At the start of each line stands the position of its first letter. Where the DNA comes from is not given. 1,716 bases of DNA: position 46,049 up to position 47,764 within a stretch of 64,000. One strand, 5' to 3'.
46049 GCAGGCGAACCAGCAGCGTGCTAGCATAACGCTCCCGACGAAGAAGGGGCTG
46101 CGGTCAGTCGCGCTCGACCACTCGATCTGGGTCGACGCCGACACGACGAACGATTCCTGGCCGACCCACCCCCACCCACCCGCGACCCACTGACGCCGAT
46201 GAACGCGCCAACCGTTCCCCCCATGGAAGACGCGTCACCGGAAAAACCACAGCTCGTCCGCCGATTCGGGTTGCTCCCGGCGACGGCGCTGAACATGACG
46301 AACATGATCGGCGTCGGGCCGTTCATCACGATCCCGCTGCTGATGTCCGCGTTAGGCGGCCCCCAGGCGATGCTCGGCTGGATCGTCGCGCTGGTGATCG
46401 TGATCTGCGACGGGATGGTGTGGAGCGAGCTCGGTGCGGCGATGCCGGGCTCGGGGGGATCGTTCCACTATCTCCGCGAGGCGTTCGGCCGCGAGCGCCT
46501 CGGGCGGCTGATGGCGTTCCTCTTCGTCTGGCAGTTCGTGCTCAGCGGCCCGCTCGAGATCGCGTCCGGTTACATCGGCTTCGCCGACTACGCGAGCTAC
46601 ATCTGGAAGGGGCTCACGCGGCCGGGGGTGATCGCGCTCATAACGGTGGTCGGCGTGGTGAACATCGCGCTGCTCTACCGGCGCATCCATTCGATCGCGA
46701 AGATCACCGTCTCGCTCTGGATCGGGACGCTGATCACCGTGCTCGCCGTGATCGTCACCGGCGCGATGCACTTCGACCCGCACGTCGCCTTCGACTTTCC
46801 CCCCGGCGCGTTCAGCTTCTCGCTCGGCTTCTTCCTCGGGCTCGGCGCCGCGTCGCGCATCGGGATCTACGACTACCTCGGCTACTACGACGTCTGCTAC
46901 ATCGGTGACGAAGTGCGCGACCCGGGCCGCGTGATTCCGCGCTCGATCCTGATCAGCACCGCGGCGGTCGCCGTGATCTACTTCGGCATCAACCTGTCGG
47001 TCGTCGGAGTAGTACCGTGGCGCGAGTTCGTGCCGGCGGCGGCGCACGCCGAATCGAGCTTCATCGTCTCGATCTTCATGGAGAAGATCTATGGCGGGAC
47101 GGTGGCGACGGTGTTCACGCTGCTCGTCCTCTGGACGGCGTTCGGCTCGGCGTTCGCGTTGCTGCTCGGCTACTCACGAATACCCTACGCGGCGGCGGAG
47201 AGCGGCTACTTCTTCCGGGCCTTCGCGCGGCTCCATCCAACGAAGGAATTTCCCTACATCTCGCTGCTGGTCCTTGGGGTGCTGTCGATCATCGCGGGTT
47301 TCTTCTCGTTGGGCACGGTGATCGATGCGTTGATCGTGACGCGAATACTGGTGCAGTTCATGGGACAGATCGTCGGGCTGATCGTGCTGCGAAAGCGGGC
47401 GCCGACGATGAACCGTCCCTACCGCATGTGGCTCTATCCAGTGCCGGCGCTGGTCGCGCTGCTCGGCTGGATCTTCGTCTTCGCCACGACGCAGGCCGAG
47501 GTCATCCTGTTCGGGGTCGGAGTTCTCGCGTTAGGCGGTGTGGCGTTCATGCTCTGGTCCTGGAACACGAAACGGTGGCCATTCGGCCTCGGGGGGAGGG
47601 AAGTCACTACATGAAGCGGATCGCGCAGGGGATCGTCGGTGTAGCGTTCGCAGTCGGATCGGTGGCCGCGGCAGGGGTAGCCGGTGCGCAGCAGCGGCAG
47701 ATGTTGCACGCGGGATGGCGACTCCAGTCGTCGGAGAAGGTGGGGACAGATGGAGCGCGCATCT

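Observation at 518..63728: Hyper-abundant, strand-symmetric 8-mer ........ (about 1 per kb): candidate DNA uptake or recognition sequence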

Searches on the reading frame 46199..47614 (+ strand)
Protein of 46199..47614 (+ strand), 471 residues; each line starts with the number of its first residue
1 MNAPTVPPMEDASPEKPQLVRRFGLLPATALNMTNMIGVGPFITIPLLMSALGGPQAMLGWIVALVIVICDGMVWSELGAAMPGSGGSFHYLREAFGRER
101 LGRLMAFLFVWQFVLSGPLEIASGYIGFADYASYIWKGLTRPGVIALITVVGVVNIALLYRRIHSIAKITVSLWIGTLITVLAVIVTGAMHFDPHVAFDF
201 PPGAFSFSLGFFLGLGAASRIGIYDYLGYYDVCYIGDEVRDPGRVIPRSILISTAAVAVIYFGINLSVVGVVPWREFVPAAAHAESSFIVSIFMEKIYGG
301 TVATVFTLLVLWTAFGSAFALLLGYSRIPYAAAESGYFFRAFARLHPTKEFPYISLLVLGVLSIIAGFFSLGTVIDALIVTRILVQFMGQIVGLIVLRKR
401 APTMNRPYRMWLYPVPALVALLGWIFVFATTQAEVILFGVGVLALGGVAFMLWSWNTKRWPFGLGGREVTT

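Call 22: search_protein_families(library=pfam, proteins=[window:46199-47614:+])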
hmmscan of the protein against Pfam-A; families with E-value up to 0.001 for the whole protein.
window:46199-47614:+ (471 aa): 2 families
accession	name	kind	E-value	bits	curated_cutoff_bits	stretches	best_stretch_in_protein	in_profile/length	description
PF13520.12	AA_permease_2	-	1.8e-39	136.3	27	1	23-428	1-405/427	Amino acid permease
PF00324.27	AA_permease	-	1.2e-25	90.6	24.6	1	31-431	5-420/470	Amino acid permease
